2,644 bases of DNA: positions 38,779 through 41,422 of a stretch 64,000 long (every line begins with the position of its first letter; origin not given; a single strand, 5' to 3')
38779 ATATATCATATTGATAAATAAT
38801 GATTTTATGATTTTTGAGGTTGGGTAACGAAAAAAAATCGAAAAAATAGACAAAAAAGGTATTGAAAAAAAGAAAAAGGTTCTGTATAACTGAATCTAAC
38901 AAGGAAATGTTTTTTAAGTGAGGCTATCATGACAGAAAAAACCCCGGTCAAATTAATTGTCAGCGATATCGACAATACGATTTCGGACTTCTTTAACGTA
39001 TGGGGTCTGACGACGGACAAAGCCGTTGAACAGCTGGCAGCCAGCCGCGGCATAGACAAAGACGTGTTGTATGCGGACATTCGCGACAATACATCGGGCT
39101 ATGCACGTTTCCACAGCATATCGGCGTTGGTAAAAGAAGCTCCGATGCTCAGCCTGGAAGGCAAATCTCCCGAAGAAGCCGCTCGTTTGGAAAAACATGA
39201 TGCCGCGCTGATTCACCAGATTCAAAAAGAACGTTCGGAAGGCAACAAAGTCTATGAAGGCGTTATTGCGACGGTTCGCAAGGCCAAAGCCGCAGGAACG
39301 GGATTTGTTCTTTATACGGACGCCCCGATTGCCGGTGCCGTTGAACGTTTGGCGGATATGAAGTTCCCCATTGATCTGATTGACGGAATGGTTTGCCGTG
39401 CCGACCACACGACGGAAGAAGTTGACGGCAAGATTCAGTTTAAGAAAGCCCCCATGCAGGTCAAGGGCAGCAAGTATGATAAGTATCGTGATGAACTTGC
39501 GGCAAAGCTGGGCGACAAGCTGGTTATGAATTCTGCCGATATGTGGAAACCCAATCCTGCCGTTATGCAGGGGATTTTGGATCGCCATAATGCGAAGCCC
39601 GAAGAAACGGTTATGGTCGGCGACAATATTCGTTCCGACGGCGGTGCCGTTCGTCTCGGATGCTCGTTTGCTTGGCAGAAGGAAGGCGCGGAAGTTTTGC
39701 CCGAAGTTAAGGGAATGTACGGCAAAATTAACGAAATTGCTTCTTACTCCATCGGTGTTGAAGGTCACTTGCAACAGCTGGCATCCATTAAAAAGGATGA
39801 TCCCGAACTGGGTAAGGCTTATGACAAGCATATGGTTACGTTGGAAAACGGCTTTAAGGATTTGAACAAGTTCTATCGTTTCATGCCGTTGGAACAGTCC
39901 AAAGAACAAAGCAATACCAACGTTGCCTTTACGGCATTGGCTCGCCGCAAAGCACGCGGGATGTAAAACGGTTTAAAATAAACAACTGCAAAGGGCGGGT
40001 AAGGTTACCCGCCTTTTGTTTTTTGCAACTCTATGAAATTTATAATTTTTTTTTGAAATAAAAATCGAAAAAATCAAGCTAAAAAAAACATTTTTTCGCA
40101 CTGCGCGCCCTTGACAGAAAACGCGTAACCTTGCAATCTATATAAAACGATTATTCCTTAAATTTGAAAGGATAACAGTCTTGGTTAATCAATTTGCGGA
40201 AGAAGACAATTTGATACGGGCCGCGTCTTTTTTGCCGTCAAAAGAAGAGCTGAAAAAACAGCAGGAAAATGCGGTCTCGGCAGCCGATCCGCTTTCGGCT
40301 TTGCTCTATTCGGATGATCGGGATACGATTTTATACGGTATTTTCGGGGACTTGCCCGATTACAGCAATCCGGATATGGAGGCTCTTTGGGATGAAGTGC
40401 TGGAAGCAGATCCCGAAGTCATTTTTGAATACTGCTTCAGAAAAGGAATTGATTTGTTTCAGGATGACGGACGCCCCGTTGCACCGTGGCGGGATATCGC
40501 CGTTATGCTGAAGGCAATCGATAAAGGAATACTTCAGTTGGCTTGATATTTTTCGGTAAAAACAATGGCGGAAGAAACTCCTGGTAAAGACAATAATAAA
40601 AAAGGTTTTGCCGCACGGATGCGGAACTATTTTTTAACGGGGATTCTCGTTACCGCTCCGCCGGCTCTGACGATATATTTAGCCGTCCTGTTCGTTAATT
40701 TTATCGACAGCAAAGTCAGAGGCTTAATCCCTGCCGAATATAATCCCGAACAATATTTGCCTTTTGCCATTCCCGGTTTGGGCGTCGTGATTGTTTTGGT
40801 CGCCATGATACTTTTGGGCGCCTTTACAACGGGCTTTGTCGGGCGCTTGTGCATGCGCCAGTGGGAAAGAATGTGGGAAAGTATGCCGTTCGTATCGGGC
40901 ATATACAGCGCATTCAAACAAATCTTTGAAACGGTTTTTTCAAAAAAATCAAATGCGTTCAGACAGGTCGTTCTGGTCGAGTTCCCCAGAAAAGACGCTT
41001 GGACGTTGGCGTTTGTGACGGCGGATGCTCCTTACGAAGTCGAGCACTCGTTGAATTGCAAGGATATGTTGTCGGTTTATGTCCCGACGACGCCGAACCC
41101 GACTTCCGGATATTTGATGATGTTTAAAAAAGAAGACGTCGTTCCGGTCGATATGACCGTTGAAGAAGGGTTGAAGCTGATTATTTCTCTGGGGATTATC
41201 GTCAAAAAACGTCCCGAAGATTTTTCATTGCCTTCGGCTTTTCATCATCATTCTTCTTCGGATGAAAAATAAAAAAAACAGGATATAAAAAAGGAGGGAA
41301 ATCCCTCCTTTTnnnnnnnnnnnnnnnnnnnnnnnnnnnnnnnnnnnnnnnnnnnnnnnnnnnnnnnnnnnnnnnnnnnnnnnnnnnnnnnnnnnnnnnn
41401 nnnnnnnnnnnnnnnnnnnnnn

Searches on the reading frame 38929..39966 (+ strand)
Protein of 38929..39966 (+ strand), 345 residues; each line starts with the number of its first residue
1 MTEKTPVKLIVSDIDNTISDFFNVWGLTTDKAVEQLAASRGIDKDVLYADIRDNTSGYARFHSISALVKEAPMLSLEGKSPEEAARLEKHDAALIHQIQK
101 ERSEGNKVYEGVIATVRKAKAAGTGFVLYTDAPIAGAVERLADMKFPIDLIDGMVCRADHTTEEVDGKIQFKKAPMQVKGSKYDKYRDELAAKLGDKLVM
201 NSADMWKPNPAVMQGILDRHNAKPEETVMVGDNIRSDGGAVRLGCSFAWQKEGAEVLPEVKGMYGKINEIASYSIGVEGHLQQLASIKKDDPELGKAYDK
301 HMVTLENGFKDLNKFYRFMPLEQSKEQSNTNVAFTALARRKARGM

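Call 69: search_protein_families(library=pfam, proteins=[window:38929-39966:+], max_evalue=0.0001)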
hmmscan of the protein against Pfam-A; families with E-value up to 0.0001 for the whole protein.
window:38929-39966:+ (345 aa): 3 families
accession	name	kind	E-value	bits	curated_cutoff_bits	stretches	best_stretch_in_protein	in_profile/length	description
PF00702.32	Hydrolase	-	7.7e-10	39.9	26.4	1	7-237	1-183/191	haloacid dehalogenase-like hydrolase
PF13419.12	HAD_2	-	1.5e-07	32.2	23.8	1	205-249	133-177/178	Haloacid dehalogenase-like hydrolase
PF13242.12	Hydrolase_like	-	1.8e-07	31.4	22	1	207-254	4-52/75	HAD-hyrolase-like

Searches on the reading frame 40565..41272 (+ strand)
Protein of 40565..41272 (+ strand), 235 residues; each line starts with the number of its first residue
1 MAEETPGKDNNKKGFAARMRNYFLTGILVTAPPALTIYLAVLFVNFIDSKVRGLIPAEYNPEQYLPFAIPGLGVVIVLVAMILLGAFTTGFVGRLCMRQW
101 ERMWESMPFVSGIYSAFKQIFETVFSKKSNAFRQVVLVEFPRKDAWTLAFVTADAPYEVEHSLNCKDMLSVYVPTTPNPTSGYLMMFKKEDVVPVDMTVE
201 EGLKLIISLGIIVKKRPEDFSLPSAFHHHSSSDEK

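Call 69: search_protein_families(library=pfam, proteins=[window:40565-41272:+], max_evalue=0.0001)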
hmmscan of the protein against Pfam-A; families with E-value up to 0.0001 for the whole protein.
window:40565-41272:+ (235 aa): 1 family
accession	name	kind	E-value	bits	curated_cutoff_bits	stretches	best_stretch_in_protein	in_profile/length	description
PF04367.18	DUF502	-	9.9e-33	112.7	23.8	1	75-181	1-107/107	Protein of unknown function (DUF502)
